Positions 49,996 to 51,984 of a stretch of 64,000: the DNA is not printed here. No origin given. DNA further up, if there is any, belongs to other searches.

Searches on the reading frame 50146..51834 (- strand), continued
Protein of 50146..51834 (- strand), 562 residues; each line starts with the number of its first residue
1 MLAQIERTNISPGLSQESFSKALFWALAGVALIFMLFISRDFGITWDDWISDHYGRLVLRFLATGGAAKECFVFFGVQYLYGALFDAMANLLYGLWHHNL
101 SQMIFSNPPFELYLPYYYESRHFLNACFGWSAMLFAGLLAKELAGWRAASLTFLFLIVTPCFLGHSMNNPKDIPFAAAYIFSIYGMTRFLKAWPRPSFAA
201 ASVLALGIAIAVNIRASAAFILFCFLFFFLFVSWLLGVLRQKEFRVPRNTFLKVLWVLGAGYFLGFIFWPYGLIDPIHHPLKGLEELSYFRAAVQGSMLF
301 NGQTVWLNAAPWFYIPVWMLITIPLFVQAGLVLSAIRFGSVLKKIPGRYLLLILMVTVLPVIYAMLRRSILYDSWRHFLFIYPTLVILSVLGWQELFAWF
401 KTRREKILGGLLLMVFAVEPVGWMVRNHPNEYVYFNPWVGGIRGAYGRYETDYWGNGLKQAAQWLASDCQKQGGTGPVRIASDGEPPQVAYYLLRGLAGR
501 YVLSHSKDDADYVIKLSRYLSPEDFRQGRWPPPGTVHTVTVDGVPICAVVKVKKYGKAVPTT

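Call 35: fold_search(model_id=the predicted structure, library=pdb)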
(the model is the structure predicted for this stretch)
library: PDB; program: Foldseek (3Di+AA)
matches with E <= 10: 483; with E <= 0.001: 24
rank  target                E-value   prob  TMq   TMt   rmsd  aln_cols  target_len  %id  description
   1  5f15                  9.6e-08  1.00  0.43  0.45  11.8       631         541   13  Crystal Structure of ArnT from Cupriavidus metallidurans bound to Undecaprenyl phosphate (released 2016-02-17)
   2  5ezm                  1.4e-07  1.00  0.45  0.46  12.0       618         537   13  Crystal Structure of ArnT from Cupriavidus metallidurans in the apo state (released 2016-02-17)
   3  7e9s_A                3.4e-07  1.00  0.44  0.30  12.8       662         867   12  Archaeal oligosaccharyltransferase AglB from Archaeoglobus fulgidus in complex with an inhibitory peptide and a dolich (released 2021-09-08)
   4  8age_A                6.9e-07  1.00  0.43  0.39  11.6       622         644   12  Structure of yeast oligosaccharylransferase complex with acceptor peptide bound (released 2022-12-07)
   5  3wak                  8.2e-07  1.00  0.43  0.30  11.2       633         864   14  Crystal structure of the Archaeoglobus fulgidus oligosaccharyltransferase (O29867_ARCFU) in the apo form (released 2013-10-30)
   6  3waj                  1.0e-06  1.00  0.42  0.31  14.6       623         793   13  Crystal structure of the Archaeoglobus fulgidus oligosaccharyltransferase (O29867_ARCFU) complex with Zn and sulfate (released 2013-10-30)
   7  8agb_A                1.9e-06  1.00  0.44  0.39  13.7       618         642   13  Structure of yeast oligosaccharylransferase complex with lipid-linked oligosaccharide bound (released 2022-12-07)
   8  9s6u_A                3.0e-06  1.00  0.50  0.51   7.7       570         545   11  Ternary cryo-EM structure of human ALG9 with Dol25-PP-GlcNAc2Man8, Dol25-P-Man and Fab (released 2026-03-18)
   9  8pn9_A                3.3e-06  1.00  0.48  0.42  11.4       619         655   13  Structure of human oligosaccharyltransferase OST-A complex bound to NGI-1 (released 2024-05-08)
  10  6ezn_F                3.6e-06  1.00  0.41  0.37  13.8       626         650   13  Cryo-EM structure of the yeast oligosaccharyltransferase (OST) complex (released 2018-01-17)
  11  9s6t_A                3.9e-06  1.00  0.51  0.58   7.8       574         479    8  Ternary cryo-EM structure of chicken ALG12 with Dol25-PP-GlcNAc2Man7, Dol25-P-Man, and Fab (released 2026-03-18)
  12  9s6s_A                4.1e-06  1.00  0.52  0.53   7.8       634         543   10  Ternary cryo-EM structure of human ALG9 with Dol25-PP-GlcNAc2Man6, Dol25-P-Man and Fab (released 2026-03-18)
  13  8b6l_I                4.3e-06  1.00  0.47  0.40   9.8       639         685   12  Subtomogram average of the human Sec61-TRAP-OSTA-translocon (released 2022-12-07)
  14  9n9j_I                9.9e-06  1.00  0.47  0.39  11.6       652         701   12  Structure of a GRP94 folding intermediate engaged with a CCDC134- and FKBP11-bound secretory translocon (released 2025-11-19)
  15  8agc_A                1.1e-05  1.00  0.43  0.36  13.6       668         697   14  Structure of yeast oligosaccharylransferase complex with lipid-linked oligosaccharide and non-acceptor peptide bound (released 2022-12-07)
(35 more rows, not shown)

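Call 54: search_solved_structures(query=A1, max_evalue=1)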
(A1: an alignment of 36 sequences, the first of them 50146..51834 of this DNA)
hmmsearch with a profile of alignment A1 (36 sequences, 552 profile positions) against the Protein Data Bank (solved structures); distinct sequences matched with E-value up to 1: 1.
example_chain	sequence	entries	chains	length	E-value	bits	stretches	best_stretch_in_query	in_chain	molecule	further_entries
7uny_B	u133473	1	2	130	0.57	11.9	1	424-453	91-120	D2 Nanobody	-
